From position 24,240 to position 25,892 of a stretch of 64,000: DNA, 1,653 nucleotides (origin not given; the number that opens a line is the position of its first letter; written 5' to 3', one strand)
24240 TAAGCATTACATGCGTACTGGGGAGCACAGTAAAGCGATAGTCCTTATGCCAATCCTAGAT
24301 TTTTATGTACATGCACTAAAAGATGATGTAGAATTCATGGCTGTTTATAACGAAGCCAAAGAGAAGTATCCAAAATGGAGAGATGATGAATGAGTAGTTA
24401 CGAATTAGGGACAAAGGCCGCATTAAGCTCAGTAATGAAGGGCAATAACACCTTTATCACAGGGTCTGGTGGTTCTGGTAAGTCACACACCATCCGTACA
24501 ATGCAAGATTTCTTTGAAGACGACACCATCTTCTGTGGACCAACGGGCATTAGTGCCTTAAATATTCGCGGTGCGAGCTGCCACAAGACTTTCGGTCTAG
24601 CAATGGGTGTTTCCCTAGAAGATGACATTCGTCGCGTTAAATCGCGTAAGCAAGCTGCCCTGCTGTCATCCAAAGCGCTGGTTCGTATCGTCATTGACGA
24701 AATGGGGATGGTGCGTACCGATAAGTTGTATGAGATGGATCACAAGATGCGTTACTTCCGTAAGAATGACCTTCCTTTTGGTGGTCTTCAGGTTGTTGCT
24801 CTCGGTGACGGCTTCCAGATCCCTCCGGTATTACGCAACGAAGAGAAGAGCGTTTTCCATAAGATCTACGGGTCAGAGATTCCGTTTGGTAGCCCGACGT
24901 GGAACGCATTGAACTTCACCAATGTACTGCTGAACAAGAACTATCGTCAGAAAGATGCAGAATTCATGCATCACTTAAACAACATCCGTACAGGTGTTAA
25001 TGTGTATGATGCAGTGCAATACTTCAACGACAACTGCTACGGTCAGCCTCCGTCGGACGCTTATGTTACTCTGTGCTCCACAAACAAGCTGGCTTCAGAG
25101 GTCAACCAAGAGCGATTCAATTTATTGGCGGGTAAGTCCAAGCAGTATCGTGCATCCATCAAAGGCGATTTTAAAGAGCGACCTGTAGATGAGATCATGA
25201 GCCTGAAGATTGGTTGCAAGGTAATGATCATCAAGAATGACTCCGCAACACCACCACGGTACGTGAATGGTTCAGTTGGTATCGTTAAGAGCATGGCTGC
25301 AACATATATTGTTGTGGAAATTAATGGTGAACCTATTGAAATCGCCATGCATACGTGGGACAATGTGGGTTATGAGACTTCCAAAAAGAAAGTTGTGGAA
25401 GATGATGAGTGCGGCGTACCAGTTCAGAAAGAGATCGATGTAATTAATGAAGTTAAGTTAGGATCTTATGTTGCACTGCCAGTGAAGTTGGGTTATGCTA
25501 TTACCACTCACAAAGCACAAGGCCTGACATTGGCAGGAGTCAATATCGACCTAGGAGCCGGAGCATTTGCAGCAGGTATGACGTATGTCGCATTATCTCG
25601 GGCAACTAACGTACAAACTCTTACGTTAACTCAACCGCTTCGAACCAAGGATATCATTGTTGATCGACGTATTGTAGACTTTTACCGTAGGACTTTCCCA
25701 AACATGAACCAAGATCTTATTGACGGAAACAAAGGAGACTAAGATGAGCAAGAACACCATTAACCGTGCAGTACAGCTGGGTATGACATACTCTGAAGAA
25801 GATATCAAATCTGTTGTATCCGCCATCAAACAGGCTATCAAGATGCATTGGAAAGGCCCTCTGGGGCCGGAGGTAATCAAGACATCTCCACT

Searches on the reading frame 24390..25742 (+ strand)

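Call 8: search_protein_families(library=phrogs, proteins=[window:24390-25742:+], max_evalue=0.001)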
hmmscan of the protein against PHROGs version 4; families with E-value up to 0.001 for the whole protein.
window:24390-25742:+ (450 aa): 3 families
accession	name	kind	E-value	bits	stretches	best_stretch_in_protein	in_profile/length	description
phrog_30356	-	DNA, RNA and nucleotide metabolism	5.2e-130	435.9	2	6-375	6-384/823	helicase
phrog_325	-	DNA, RNA and nucleotide metabolism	4.7e-86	291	1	7-441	474-896/986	Dda-like helicase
phrog_4412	-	DNA, RNA and nucleotide metabolism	4.2e-13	49.5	1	9-205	336-507/743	exonuclease V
